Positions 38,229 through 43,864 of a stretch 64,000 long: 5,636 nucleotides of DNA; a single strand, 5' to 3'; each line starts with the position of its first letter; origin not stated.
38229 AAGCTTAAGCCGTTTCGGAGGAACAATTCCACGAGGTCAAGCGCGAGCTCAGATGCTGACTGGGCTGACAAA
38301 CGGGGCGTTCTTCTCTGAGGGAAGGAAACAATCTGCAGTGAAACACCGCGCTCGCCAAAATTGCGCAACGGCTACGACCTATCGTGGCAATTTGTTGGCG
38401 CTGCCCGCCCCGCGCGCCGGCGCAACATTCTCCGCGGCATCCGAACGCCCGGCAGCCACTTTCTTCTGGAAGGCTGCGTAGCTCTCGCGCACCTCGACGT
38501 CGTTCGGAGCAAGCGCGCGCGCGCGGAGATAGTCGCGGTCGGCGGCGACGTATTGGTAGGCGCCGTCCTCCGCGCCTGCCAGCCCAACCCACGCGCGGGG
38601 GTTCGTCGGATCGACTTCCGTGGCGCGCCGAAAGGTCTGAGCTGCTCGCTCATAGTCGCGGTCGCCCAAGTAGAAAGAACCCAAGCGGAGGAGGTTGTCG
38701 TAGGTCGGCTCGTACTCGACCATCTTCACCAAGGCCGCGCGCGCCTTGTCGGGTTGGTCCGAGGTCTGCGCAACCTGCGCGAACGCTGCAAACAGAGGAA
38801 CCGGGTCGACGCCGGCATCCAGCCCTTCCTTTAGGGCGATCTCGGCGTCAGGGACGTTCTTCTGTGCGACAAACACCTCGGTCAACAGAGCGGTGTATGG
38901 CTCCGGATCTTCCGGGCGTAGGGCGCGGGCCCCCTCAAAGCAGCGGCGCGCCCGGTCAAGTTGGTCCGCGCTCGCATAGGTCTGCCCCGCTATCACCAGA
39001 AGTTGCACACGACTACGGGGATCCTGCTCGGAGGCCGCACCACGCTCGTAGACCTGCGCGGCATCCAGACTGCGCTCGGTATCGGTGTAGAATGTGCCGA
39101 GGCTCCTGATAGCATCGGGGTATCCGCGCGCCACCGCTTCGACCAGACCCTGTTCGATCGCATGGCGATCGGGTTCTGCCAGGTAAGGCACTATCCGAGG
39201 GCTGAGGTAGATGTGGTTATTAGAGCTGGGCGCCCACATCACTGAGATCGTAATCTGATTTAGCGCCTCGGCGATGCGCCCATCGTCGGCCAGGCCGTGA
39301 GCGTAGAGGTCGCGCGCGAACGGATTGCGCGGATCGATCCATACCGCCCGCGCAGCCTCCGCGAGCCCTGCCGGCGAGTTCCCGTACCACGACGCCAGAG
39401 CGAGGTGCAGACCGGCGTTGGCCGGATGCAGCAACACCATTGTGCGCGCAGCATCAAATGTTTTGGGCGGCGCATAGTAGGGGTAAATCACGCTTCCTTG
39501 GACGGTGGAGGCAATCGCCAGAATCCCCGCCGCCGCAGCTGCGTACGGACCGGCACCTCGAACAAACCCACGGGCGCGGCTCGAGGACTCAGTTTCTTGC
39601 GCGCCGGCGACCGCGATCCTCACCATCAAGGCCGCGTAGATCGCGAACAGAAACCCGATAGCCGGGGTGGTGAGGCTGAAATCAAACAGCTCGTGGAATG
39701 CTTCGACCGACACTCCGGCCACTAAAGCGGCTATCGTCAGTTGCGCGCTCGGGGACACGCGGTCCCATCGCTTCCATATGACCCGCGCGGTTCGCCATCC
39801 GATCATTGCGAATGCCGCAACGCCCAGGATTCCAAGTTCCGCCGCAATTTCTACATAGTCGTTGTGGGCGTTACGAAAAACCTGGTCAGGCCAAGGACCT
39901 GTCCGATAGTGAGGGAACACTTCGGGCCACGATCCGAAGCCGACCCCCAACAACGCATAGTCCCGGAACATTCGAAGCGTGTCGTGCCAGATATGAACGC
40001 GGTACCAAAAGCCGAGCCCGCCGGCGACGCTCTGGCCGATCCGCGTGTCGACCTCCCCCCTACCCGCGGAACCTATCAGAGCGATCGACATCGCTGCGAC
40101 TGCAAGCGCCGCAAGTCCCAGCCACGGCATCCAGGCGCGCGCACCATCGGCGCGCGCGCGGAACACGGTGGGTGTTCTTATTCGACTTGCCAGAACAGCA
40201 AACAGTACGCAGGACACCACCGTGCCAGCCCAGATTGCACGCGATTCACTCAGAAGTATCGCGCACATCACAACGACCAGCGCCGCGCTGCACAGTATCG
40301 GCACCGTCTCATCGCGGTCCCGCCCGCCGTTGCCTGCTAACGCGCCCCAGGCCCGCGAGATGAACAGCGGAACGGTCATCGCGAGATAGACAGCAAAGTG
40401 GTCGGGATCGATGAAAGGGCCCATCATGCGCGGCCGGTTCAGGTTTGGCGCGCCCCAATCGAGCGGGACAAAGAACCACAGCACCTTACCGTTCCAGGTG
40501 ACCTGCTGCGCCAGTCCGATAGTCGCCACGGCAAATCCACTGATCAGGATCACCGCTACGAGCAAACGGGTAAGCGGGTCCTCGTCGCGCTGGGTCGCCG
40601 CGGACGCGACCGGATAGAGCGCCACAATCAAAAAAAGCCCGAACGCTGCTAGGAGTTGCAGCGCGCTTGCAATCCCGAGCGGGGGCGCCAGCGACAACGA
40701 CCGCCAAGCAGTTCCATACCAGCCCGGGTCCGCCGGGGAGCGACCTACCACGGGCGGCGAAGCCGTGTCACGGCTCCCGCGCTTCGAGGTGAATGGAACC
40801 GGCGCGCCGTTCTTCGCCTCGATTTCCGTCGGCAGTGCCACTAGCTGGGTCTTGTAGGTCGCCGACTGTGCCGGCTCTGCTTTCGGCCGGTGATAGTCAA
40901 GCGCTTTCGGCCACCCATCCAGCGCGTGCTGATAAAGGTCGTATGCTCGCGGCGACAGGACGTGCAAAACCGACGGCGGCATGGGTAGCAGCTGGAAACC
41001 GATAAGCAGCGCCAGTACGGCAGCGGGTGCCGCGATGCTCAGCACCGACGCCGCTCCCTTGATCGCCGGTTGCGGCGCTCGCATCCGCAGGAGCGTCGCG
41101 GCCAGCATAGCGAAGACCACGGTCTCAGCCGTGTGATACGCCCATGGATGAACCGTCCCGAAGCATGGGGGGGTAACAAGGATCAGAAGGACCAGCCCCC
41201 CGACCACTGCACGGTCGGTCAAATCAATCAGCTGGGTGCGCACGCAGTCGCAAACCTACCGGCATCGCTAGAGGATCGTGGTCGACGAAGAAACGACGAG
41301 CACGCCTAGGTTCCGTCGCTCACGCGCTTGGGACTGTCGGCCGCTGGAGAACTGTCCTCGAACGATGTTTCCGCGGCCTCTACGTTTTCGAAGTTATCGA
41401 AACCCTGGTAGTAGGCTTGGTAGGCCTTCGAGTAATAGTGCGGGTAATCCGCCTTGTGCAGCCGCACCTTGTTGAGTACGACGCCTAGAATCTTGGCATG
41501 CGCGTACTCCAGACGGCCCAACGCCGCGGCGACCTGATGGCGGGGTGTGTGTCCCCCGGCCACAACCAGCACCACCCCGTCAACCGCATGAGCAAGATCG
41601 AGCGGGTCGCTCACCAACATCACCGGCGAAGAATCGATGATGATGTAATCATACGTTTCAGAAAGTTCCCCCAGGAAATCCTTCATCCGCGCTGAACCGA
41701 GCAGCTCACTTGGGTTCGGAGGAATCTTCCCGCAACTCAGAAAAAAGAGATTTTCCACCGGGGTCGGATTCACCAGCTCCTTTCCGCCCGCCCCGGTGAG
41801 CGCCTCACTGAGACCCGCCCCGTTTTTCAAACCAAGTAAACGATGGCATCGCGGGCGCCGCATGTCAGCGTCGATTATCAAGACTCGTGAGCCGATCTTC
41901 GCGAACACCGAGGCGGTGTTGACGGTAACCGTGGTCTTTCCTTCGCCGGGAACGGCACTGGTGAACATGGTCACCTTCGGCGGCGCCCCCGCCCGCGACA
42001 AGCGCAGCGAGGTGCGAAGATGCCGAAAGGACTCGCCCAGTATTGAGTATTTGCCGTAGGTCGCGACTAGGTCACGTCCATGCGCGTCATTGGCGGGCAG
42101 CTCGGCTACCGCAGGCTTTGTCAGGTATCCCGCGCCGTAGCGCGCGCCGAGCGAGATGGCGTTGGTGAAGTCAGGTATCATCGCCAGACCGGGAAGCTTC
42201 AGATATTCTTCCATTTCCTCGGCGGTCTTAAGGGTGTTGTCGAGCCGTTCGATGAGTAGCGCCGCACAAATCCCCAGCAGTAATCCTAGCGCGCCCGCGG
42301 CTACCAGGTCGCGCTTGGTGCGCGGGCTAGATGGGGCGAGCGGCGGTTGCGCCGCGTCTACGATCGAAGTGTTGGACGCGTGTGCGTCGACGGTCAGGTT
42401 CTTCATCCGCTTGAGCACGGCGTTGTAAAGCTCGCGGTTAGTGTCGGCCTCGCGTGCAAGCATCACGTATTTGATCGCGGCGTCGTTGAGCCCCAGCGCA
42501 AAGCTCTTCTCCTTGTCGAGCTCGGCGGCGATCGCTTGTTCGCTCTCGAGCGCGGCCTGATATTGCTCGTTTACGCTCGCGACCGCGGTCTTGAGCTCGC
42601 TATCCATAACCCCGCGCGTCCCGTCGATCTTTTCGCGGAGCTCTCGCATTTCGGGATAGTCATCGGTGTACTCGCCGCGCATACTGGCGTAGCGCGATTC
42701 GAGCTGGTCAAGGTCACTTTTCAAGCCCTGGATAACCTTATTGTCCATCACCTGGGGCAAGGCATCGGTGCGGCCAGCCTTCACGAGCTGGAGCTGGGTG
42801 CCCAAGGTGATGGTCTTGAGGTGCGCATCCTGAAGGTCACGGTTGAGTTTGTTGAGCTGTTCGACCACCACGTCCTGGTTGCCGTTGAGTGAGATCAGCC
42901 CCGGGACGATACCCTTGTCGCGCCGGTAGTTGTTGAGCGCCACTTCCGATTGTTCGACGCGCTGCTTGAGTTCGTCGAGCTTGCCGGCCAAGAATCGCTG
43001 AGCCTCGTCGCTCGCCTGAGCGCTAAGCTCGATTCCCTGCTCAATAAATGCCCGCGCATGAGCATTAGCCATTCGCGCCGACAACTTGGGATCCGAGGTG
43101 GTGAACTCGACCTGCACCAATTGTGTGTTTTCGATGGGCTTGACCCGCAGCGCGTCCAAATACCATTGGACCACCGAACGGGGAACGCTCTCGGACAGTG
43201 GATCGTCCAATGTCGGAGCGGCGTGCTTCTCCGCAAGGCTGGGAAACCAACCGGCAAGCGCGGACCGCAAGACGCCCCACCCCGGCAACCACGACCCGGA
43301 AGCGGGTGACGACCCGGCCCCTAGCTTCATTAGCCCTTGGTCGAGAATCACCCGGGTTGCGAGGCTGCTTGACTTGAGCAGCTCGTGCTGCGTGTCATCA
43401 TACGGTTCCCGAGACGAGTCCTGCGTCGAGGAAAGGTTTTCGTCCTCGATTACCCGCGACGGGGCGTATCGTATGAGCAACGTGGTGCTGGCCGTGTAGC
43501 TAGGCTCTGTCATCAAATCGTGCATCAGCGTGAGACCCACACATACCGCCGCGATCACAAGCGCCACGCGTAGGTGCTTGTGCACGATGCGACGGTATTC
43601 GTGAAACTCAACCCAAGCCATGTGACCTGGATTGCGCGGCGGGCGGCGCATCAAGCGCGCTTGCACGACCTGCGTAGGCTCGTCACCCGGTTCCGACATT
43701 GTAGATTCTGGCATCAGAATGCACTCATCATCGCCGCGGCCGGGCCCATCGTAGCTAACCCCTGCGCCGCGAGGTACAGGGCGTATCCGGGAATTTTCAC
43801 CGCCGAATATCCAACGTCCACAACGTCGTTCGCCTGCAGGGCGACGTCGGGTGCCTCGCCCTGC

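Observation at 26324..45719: Complete Wzx/Wzy-dependent polysaccharide locus containing a GDP-mannose 3,5-epimerase homologue, implying an L-galactose/L-gulose-containing polymer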

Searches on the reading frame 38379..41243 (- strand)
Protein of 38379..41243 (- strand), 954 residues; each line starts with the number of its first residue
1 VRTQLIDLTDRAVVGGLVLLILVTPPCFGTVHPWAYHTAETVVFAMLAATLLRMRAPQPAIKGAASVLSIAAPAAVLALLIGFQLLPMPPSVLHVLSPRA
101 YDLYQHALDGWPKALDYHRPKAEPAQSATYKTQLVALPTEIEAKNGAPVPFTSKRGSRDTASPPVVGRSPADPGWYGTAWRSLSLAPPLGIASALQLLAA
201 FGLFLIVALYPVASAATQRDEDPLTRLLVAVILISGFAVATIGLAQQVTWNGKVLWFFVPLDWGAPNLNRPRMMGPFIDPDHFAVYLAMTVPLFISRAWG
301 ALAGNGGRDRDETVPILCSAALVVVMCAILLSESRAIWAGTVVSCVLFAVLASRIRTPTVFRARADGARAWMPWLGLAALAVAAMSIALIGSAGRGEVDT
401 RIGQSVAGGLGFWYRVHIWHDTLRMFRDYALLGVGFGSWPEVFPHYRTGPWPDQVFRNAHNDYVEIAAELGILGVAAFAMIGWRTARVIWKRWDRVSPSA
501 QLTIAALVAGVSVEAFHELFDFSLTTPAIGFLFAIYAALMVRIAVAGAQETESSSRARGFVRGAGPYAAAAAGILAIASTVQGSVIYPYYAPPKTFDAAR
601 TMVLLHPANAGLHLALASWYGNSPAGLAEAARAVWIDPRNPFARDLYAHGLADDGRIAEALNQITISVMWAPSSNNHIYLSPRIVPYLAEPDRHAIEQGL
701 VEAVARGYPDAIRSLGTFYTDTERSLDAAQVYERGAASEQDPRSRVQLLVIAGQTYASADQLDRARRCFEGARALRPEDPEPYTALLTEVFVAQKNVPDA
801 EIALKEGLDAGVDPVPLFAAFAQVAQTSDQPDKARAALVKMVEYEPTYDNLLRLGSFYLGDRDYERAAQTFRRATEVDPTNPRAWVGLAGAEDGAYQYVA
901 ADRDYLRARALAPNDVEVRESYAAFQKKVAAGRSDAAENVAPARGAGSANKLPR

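Call 4: search_protein_families(library=pfam, proteins=[window:38379-41243:-])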
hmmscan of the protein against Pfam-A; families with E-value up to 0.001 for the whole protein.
window:38379-41243:- (954 aa): 12 families
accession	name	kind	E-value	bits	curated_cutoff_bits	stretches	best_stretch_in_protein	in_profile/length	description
PF04932.20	Wzy_C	-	2.8e-20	73.1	31.7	1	320-478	1-148/149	O-Antigen ligase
PF14559.12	TPR_19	-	2e-08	34.9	25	1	829-885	5-62/68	Tetratricopeptide repeat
PF07719.23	TPR_2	-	9.6e-08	32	27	0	851-881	4-34/34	Tetratricopeptide repeat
PF13428.12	TPR_14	-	4e-07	30.5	23.5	1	851-889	4-42/44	Tetratricopeptide repeat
PF13181.12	TPR_8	-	1.4e-06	28.4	25.7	0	850-881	3-34/34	Tetratricopeptide repeat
PF13176.12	TPR_7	-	2e-06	27.9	27.9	0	851-882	2-35/36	Tetratricopeptide repeat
PF13414.12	TPR_11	-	1.5e-05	25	26.8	0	863-889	9-35/42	TPR repeat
PF13432.12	TPR_16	-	1.7e-05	25.6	32.7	1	821-882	3-65/65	Tetratricopeptide repeat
PF13431.12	TPR_17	-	0.00023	21.6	24.4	0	871-889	2-20/34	Tetratricopeptide repeat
PF00515.34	TPR_1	-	0.00037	20.6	27.8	0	852-881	5-34/34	Tetratricopeptide repeat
PF21545.3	T7SS_EccA1_N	-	0.00039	20.2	27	0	861-894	17-50/272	T7SS, ESX-1 secretion system protein EccA1, N-terminal domain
PF23914.1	TPR_CcmH_CycH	-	0.0006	20.1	42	0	786-876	55-149/158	Cytochrome c-type biogenesis protein H TPR domain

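Call 14: search_protein_families(library=ncbifam, proteins=[window:38379-41243:-])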
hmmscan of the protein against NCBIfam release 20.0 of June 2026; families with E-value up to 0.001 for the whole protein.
window:38379-41243:- (954 aa): 11 families
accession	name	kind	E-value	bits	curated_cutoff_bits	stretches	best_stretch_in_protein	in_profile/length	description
TIGR02917.1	PEP_TPR_lipo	equivalog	5.5e-14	51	312.2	1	743-923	598-777/899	XrtA/PEP-CTERM system TPR-repeat protein PrsT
TIGR00947.1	2A73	equivalog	1.1e-09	37.9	366.4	1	203-532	99-411/425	IctB family putative bicarbonate transporter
NF033758.1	gliding_GltE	equivalog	2.8e-08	33.2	225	2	767-918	172-326/411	adventurous gliding motility TPR repeat lipoprotein GltE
TIGR02521.1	type_IV_pilW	equivalog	3.1e-08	33.5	154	1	852-925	35-108/234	type IV pilus biogenesis/stability protein PilW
TIGR02552.1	LcrH_SycD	equivalog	1.6e-07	31.1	104.8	0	863-918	33-88/136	SycD/LcrH family type III secretion system chaperone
NF052415.1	T3SS_chap_SctY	equivalog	4.7e-07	30.3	70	1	747-842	7-104/106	type III secretion apparatus assembly chaperone SctY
NF040959.1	MamA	equivalog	2.5e-06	27.1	200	0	830-920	86-177/204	magnetosome protein MamA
NF033920.0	C39_PA2778_fam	equivalog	4.9e-06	26.1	150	1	808-913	150-255/255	PA2778 family cysteine peptidase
NF008520.0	PRK11447.1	equivalog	5.6e-05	21.1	858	0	847-927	350-431/1157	cellulose synthase complex outer membrane protein BcsC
TIGR00540.1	TPR_hemY_coli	hypoth_equivalog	0.00014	20.8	142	0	787-902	267-379/385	heme biosynthesis-associated TPR protein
TIGR04510.1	mod_pep_cyc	subfamily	0.00025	19.7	400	0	855-911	405-461/814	putative peptide modification system cyclase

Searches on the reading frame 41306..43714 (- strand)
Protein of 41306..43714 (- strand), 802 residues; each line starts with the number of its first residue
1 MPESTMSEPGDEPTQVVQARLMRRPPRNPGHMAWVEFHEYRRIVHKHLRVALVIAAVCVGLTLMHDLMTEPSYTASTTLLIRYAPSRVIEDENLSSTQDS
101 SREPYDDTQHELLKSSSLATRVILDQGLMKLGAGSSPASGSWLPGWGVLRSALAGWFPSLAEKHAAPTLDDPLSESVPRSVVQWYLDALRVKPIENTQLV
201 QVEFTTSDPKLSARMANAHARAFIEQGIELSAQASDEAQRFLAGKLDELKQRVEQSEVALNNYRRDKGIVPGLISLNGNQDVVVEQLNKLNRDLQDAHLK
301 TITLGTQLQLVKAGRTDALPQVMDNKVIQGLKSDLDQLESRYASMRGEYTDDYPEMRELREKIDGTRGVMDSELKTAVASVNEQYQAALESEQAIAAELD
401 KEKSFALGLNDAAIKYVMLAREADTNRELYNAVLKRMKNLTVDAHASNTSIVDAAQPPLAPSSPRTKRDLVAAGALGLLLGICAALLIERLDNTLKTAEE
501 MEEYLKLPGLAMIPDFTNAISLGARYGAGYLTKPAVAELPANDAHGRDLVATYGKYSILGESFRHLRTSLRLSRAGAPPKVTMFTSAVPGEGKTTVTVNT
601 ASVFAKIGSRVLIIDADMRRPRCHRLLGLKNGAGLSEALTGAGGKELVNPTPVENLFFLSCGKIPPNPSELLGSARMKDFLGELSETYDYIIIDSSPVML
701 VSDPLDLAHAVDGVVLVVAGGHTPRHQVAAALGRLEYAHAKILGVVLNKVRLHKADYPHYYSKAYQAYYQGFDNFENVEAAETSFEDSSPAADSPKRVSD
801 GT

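Call 4: search_protein_families(library=pfam, proteins=[window:41306-43714:-])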
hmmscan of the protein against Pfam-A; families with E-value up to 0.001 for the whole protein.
window:41306-43714:- (802 aa): 4 families
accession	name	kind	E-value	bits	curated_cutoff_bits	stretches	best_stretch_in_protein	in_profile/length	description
PF13807.11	GNVR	-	8e-10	39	27.7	1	416-487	6-79/82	G-rich domain on putative tyrosine kinase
PF13614.12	AAA_31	-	3.3e-09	37.4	27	1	589-701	11-131/177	AAA domain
PF10609.15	ParA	-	1.2e-08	35.1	27.1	1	583-750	7-175/246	NUBPL iron-transfer P-loop NTPase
PF01656.29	CbiA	-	1e-07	32.4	25.4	1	589-753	8-86/125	CobQ/CobB/MinD/ParA nucleotide binding domain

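Call 14: search_protein_families(library=ncbifam, proteins=[window:41306-43714:-])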
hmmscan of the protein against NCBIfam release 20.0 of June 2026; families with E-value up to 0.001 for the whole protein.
window:41306-43714:- (802 aa): 15 families
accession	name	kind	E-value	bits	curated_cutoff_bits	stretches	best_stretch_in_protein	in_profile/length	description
TIGR01005.1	eps_transp_fam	subfamily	1.5e-69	235.1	411.7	1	43-764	13-738/754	exopolysaccharide transport protein family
NF008568.0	PRK11519.1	equivalog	4.1e-52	177.3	1068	2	380-765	336-715/720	tyrosine-protein kinase Wzc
TIGR03017.1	EpsF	equivalog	5.8e-51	173.6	422.75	1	186-513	120-443/444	chain length determinant protein EpsF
TIGR01007.1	eps_fam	subfamily_domain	1.5e-50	171.6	108.05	1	561-761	1-201/204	polysaccharide biosynthesis tyrosine autokinase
NF007350.0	PRK09841.1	equivalog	7.9e-50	169.7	1248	2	384-769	340-719/726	tyrosine-protein kinase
TIGR03018.1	pepcterm_TyrKin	hypoth_equivalog_domain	4.2e-41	140.5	230.65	1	556-748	8-207/207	XrtA-associated tyrosine autokinase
TIGR03029.1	EpsG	equivalog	7.6e-37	126.9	313.8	1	539-748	62-273/274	chain length determinant protein tyrosine kinase EpsG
TIGR03007.1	pepcterm_ChnLen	equivalog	2.2e-36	125.1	278.85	1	189-517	113-464/498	XrtA system polysaccharide chain length determinant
TIGR01006.1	polys_exp_MPA1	subfamily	1.5e-14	54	296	1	446-516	154-224/226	CspC family polysaccharide chain length determinant protein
TIGR01969.1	minD_arch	subfamily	5.4e-10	38.9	201.75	1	583-756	4-176/251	cell division ATPase MinD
TIGR01968.1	minD_bact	equivalog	2.3e-09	37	212.9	1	580-719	2-142/261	septum site-determining protein MinD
NF041546.1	ParA_partition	equivalog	8.8e-07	28.7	180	1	590-618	10-38/203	ParA family partition ATPase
NF047398.1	AAA_KGGVGR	domain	5.6e-06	26.8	90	1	579-628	2-51/190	KGGVGR-motif variant AAA ATPase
NF041136.1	MrpORP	equivalog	1.5e-05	24.5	450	1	584-748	10-176/365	iron-sulfur cluster carrier protein MrpORP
TIGR01010.1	BexC_CtrB_KpsE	subfamily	0.00017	20.8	437.5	0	182-346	115-269/362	polysaccharide export inner-membrane protein, BexC/CtrB/KpsE family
